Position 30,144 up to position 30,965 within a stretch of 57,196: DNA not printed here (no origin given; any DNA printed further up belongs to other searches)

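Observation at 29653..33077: Five translationally coupled genes of unknown function head the periplasmic formate dehydrogenase operon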

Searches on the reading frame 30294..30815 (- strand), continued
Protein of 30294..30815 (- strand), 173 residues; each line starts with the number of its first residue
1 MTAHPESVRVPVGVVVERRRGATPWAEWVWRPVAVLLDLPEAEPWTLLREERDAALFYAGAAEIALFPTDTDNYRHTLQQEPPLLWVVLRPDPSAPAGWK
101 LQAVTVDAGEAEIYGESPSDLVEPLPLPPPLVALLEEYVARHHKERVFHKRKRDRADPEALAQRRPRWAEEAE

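Call 75: search_dna_similar(query=window:30294-30815:-, collection=plasmids, mode=protein, max_rows=60, max_evalue=0.001)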
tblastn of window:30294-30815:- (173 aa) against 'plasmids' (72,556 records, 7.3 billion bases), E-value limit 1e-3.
Records with a match: 87; places in all: 87; records where one place covers at least 80% of the query: 19.
Best place of each record, by identity: <60% 87.
By first word of the organism name: Pseudosulfitobacter 47; Sulfitobacter 13; Azospirillum 10; Sinorhizobium 5; Bradyrhizobium 3; Sagittula 3; Alloyangia 2; Methylobacterium 1; Salipiger 1; Tateyamaria 1; and 1 more.
By predicted mobility (MOB-suite, as given by PLSDB): non-mobilizable 82; mobilizable 3; conjugative 2.
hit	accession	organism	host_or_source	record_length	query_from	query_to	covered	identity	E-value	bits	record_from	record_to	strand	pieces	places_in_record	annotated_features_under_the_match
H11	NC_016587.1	Azospirillum lipoferum 4B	-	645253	23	165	83%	51.0%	1e-25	108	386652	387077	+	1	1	DUF3305 domain-containing protein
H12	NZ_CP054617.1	Azospirillum oryzae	cell culture,soil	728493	23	165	83%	51.0%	1e-24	106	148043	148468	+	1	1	DUF3305 domain-containing protein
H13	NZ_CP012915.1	Azospirillum brasilense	Digitaria eriantha,microbe,root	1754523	23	166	83%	49.3%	5e-25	107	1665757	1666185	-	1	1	none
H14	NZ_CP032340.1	Azospirillum brasilense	soil sample,Agricultural field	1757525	23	166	83%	49.3%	5e-25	107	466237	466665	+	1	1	none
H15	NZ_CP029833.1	Azospirillum ramasamyi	single cell,Cow dung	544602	23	165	83%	49.6%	4e-23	102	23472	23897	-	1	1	DUF3305 domain-containing protein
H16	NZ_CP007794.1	Azospirillum argentinense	Triticum aestivum L.,Root,wheat ...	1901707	23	166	83%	47.9%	1e-24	105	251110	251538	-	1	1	record has no annotation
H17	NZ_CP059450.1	Azospirillum brasilense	Prokaryotes,soil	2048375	23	166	83%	47.2%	3e-24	105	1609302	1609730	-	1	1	none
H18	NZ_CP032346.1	Azospirillum brasilense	soil sample,Agricultural field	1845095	23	166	83%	47.2%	5e-24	104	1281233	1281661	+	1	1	record has no annotation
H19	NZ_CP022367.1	Azospirillum sp. TSH58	single cell,paddy soils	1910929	23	166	83%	47.2%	1e-23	103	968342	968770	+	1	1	record has no annotation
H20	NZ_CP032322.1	Azospirillum argentinense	soil sample,Agricultural field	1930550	23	166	83%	46.5%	5e-23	101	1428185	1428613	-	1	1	record has no annotation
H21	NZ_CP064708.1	Bradyrhizobium sp. 131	Acmispon strigosus,cell culture,root ...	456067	23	171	86%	44.0%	9e-21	95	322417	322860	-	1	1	DUF3305 domain-containing protein | DUF3306 domain-containing protein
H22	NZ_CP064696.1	Bradyrhizobium sp. 184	Acmispon strigosus,cell culture,root ...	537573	23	171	86%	44.0%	9e-21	95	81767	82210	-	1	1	DUF3305 domain-containing protein | DUF3306 domain-containing protein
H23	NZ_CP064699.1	Bradyrhizobium sp. 183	Acmispon strigosus,cell culture,root ...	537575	23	171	86%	44.0%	9e-21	95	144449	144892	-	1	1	DUF3305 domain-containing protein | DUF3306 domain-containing protein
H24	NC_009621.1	Sinorhizobium medicae WSM419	-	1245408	23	164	82%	44.4%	2e-23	102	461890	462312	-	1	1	record has no annotation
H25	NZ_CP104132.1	Sinorhizobium sp. K101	Phaseolus vulgaris,cell ...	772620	23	164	82%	44.4%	4e-23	102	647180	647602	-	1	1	DUF3305 domain-containing protein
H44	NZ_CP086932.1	Pseudosulfitobacter pseudonitzschiae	Skeletonema costatum,The surface ...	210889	22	155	77%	33.3%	2e-6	54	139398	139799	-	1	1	DUF3305 domain-containing protein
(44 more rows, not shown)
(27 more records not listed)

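Call 77: get_annotated_region(hit=H11, flank=11000)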
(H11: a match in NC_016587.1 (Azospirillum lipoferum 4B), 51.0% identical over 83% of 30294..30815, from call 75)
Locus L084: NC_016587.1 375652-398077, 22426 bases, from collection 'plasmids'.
description: Azospirillum lipoferum 4B plasmid AZO_p4, complete sequence
organism: Azospirillum lipoferum 4B (NCBI taxid 862719)
taxonomy: Bacteria; Pseudomonadota; Alphaproteobacteria; Rhodospirillales; Azospirillaceae; Azospirillum; Azospirillum lipoferum; Azospirillum lipoferum 4B
host: -; source: -; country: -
typing (MOB-suite, as given by PLSDB): non-mobilizable
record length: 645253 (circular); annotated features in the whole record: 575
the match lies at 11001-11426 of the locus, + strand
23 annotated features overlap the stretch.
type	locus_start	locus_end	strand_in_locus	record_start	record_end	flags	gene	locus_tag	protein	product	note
CDS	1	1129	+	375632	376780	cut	-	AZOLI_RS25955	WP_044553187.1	glycosyltransferase family 4 protein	-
CDS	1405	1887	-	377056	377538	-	-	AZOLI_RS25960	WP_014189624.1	Lrp/AsnC family transcriptional regulator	-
CDS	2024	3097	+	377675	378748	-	hppD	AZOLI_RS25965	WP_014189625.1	4-hydroxyphenylpyruvate dioxygenase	GO:0006559 - L-phenylalanine catabolic process [Evidence IEA]; GO:0006572 - tyrosine catabolic process [Evidence IEA]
CDS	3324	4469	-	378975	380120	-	-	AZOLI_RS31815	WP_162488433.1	hypothetical protein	-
CDS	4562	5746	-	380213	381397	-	-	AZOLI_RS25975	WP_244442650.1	AI-2E family transporter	GO:1905887 - autoinducer AI-2 transmembrane transport [Evidence IEA]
CDS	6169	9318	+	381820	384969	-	-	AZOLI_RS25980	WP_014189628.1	carbohydrate-binding domain-containing protein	-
CDS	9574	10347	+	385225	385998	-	-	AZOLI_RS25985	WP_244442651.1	phytochelatin synthase family protein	GO:0046938 - phytochelatin biosynthetic process [Evidence IEA]; GO:0010038 - response to metal ion [Evidence IEA]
CDS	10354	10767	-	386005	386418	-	-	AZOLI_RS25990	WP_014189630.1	hypothetical protein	-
CDS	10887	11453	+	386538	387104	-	-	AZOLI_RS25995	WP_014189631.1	DUF3305 domain-containing protein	-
CDS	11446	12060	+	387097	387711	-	-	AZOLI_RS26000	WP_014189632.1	DUF3306 domain-containing protein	-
CDS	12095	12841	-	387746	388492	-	-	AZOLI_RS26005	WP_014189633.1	glucose 1-dehydrogenase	-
CDS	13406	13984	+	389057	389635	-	-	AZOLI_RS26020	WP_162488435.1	hypothetical protein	-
CDS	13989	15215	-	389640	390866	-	-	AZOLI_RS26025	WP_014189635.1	PepSY-associated TM helix domain-containing protein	-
CDS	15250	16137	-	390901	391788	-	-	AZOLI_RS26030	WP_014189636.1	energy transducer TonB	-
CDS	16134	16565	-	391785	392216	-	exbD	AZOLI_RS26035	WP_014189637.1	TonB system transport protein ExbD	-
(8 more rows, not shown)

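Call 78: get_annotated_region(hit=H44, flank=12000)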
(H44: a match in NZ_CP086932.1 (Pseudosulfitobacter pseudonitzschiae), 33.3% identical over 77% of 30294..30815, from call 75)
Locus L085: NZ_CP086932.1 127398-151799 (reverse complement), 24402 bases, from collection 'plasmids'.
description: Pseudosulfitobacter pseudonitzschiae strain SC1-30 plasmid P2, complete sequence
organism: Pseudosulfitobacter pseudonitzschiae (NCBI taxid 1402135)
taxonomy: Bacteria; Pseudomonadota; Alphaproteobacteria; Rhodobacterales; Roseobacteraceae; Pseudosulfitobacter; Pseudosulfitobacter pseudonitzschiae
host: -; source: Skeletonema costatum,The surface seawater at the Pearl River Estuary; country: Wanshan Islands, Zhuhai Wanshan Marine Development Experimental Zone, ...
typing (MOB-suite, as given by PLSDB): non-mobilizable
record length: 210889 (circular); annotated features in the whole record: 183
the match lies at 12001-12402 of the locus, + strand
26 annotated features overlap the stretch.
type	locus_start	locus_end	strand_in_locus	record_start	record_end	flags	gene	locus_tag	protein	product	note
CDS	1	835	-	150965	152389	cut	-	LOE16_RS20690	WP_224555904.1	gamma-aminobutyraldehyde dehydrogenase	-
CDS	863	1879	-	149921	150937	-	-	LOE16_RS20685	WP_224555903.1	pyridoxal-phosphate dependent enzyme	-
CDS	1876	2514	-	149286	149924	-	-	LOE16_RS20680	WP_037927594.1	PAS domain-containing protein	-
CDS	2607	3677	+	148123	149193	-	-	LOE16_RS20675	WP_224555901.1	beta-eliminating lyase-related protein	GO:0006520 - amino acid metabolic process [Evidence IEA]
CDS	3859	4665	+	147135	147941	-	dmdD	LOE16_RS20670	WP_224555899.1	methylthioacryloyl-CoA hydratase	-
CDS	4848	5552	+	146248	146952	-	-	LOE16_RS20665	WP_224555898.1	ABC transporter permease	GO:0055085 - transmembrane transport [Evidence IEA]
CDS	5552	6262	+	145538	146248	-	-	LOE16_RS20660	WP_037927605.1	ATP-binding cassette domain-containing protein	-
CDS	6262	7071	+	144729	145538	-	-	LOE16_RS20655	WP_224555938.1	substrate-binding domain-containing protein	-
CDS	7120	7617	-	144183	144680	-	-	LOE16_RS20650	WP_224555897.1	DUF6505 family protein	-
CDS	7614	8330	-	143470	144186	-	-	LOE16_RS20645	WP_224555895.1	biotin/lipoate--protein ligase family protein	-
CDS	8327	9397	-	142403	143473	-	-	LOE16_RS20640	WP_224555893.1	Mrp/NBP35 family ATP-binding protein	-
CDS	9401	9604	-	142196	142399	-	-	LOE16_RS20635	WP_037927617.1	DUF6494 family protein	-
CDS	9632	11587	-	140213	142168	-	-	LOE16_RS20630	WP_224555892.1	4Fe-4S binding protein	-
CDS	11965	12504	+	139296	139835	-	-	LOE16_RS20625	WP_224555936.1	DUF3305 domain-containing protein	-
CDS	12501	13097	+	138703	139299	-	-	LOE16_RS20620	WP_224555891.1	DUF3306 domain-containing protein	-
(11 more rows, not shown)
